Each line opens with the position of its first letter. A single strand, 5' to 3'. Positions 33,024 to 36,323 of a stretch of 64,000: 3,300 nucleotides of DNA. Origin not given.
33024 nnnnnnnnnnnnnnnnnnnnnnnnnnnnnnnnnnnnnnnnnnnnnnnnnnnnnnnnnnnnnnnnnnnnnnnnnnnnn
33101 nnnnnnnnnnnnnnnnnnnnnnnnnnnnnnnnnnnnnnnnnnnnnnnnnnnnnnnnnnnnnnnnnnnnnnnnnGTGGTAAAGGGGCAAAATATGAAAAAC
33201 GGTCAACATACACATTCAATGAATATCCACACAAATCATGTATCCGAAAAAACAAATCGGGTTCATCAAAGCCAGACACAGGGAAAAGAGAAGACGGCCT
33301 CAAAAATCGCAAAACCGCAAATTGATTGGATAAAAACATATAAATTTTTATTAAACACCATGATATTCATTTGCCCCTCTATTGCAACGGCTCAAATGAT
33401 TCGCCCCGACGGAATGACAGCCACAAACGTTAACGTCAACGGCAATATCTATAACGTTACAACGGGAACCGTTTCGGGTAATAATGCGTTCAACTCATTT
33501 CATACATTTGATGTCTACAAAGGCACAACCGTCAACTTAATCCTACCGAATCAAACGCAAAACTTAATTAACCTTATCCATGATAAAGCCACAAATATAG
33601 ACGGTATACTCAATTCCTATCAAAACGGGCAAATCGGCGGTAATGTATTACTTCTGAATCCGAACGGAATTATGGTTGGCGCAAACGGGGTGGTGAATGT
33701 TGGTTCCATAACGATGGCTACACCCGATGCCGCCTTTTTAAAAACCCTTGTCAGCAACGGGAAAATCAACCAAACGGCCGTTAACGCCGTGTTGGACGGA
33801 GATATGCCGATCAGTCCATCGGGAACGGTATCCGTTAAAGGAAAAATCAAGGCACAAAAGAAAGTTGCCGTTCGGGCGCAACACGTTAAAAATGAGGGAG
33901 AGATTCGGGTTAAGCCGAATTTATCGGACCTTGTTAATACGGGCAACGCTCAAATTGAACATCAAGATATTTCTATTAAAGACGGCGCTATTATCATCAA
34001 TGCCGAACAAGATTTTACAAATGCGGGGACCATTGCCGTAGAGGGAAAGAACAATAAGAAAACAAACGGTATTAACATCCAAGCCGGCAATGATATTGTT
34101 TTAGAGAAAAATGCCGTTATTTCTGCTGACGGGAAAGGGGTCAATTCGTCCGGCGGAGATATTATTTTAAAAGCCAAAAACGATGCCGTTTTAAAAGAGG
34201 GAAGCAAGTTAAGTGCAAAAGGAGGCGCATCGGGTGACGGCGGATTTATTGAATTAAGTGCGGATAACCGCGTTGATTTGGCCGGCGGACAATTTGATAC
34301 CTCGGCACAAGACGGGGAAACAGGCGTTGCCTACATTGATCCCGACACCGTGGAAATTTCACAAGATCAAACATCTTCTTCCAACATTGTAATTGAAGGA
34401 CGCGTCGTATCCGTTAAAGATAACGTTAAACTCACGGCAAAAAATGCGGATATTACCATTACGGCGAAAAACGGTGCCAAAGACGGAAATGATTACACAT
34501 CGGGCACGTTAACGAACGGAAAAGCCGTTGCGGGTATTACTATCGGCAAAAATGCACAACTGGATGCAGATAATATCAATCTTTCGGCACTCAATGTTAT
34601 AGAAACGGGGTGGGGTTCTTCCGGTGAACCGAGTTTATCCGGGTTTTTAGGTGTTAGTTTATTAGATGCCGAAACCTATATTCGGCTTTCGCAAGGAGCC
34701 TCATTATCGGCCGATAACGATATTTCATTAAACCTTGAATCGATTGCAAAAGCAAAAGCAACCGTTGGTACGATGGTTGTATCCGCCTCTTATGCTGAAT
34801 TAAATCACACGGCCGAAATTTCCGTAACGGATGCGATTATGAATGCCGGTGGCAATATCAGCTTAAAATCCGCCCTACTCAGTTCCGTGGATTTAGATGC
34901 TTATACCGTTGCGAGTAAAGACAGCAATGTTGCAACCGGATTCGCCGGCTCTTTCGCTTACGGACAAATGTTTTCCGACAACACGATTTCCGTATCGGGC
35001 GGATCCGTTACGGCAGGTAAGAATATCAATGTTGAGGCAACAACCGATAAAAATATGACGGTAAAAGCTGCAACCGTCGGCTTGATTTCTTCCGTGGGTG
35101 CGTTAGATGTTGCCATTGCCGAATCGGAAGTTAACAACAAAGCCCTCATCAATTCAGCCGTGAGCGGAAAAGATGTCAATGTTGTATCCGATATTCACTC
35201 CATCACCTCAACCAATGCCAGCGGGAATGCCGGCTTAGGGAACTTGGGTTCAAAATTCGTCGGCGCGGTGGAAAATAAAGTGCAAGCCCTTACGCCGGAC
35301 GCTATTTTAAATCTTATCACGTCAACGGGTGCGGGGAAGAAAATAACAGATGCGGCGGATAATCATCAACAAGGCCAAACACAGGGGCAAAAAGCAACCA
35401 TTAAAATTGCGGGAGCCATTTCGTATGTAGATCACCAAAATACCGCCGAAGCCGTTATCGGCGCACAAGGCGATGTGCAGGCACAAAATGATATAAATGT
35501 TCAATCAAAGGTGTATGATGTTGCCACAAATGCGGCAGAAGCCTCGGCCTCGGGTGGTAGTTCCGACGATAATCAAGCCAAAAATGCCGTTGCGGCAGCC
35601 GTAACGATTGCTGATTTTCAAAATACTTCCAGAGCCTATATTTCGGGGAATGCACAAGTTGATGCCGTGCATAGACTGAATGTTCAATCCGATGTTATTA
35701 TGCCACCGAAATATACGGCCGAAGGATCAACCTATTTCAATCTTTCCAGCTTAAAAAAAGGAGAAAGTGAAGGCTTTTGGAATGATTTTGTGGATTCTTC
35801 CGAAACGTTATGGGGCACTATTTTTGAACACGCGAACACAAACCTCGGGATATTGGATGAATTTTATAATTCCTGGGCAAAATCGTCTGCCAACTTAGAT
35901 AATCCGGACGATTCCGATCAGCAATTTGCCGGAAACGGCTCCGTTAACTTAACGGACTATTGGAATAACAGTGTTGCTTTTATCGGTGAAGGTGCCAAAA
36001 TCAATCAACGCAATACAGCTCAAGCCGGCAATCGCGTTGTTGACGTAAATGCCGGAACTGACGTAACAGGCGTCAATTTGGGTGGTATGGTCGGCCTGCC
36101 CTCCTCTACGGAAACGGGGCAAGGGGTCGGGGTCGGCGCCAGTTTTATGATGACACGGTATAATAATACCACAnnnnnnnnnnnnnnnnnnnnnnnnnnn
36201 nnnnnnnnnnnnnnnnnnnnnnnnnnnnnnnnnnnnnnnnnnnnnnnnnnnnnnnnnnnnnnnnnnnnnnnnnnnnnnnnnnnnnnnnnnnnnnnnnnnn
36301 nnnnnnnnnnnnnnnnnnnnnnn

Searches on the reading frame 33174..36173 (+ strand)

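Call 39: search_protein_families(library=pfam, proteins=[window:33174-36173:+], max_evalue=0.001)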
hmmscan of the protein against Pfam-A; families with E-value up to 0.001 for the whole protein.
window:33174-36173:+ (1000 aa): 1 family
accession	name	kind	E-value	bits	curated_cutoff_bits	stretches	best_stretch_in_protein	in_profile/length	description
PF05860.19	TPS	-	4.7e-18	66.4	33.5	1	75-330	2-250/252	TPS secretion domain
